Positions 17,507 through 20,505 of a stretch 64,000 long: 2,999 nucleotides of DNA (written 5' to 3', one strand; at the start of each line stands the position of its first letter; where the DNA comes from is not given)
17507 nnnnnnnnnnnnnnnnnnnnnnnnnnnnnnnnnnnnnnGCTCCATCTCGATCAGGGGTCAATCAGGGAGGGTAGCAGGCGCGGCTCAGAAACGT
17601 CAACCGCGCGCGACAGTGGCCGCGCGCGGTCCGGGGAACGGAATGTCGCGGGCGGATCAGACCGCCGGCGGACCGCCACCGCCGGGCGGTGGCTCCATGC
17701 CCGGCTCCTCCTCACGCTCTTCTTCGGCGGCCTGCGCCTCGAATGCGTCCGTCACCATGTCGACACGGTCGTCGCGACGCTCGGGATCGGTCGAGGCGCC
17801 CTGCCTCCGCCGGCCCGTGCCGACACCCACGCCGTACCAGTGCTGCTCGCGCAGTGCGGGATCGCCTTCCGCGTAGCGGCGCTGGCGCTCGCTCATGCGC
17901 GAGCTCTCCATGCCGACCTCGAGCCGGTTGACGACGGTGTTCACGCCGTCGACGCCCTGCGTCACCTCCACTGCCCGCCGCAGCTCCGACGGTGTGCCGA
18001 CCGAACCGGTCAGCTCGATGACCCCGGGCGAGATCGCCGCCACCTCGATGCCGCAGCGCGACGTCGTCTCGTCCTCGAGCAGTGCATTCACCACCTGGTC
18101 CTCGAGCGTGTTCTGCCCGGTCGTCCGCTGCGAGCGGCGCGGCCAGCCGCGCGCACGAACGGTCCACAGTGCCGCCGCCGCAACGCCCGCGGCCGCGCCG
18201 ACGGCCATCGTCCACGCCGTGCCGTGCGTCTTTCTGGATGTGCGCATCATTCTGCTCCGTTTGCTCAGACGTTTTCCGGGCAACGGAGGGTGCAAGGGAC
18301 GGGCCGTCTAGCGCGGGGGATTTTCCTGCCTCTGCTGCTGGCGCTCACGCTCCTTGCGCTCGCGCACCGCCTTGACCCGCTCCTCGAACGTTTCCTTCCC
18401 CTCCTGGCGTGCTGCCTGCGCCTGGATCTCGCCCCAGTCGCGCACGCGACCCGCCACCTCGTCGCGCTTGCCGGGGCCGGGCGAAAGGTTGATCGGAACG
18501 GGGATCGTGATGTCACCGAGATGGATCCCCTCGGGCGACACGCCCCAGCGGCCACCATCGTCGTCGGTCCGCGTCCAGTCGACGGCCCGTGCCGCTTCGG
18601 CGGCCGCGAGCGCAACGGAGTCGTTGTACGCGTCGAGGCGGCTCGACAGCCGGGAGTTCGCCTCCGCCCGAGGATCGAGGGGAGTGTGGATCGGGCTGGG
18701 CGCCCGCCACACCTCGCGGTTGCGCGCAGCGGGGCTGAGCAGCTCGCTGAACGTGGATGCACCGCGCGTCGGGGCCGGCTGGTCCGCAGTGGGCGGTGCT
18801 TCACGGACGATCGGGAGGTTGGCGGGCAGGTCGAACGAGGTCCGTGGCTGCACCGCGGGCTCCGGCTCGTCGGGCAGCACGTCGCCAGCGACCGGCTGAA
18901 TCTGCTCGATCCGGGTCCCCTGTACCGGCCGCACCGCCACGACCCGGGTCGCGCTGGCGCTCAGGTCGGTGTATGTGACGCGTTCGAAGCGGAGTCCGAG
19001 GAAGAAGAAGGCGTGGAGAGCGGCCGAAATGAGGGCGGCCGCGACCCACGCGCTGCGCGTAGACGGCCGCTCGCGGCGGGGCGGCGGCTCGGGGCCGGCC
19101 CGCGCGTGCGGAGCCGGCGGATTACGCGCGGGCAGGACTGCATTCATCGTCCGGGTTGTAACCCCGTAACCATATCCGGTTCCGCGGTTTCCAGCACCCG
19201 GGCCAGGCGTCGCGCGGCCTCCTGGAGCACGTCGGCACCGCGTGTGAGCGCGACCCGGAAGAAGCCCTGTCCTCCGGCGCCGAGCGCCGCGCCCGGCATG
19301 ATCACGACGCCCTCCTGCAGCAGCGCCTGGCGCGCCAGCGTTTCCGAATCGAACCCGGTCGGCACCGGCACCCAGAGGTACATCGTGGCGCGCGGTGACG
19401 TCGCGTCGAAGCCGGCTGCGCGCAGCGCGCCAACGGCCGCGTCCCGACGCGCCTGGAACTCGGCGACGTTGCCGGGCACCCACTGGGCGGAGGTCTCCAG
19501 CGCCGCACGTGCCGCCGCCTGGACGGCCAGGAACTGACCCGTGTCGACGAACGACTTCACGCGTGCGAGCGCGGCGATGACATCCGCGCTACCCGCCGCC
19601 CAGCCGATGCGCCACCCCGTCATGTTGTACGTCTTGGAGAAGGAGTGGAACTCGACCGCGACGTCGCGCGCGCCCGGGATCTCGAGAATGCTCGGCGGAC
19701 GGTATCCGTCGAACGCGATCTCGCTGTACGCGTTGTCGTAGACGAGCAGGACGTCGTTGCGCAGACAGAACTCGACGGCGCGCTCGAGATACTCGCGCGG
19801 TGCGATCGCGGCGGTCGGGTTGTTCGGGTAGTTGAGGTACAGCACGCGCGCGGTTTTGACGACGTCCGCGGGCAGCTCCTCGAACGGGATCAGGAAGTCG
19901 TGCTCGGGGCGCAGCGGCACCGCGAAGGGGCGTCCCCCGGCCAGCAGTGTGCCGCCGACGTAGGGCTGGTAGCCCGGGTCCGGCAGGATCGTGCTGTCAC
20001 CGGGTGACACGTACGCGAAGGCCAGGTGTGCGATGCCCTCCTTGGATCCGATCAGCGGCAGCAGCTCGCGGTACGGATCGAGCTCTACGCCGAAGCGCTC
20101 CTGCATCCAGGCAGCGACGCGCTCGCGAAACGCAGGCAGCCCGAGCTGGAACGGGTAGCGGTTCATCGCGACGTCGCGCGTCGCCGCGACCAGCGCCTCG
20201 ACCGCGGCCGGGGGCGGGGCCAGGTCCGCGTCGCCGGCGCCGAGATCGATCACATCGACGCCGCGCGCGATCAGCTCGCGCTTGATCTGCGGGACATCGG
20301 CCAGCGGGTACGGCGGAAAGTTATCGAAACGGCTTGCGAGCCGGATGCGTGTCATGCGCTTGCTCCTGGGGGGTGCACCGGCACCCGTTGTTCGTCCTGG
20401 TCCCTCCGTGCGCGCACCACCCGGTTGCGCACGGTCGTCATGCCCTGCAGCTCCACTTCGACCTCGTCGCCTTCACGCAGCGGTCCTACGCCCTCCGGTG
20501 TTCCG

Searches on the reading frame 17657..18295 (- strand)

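Call 31: search_protein_families(library=pfam, proteins=[window:17657-18295:-], max_evalue=0.001)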
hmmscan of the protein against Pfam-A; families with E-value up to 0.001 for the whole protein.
window:17657-18295:- (212 aa): 1 family
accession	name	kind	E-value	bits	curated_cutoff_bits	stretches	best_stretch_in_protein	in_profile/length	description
PF04972.22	BON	-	1.3e-10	41.9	27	1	63-128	4-68/69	BON domain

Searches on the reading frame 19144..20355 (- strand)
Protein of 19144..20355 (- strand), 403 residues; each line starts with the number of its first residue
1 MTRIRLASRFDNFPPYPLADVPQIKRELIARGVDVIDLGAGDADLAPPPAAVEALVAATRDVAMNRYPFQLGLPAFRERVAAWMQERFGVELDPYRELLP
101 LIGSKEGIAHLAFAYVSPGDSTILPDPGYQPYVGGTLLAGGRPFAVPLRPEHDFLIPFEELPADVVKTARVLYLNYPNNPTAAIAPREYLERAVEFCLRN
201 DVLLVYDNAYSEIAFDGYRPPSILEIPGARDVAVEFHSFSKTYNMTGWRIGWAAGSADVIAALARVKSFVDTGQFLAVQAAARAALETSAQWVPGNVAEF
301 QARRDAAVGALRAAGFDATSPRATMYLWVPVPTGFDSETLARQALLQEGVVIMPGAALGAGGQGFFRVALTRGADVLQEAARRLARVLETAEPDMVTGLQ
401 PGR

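Call 31: search_protein_families(library=pfam, proteins=[window:19144-20355:-], max_evalue=0.001)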
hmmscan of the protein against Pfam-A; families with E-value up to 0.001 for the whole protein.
window:19144-20355:- (403 aa): 1 family
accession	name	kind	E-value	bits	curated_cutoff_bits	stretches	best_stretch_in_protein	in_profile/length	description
PF00155.27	Aminotran_1_2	-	2.7e-61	208.2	19.7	1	34-384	2-361/361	Aminotransferase class I and II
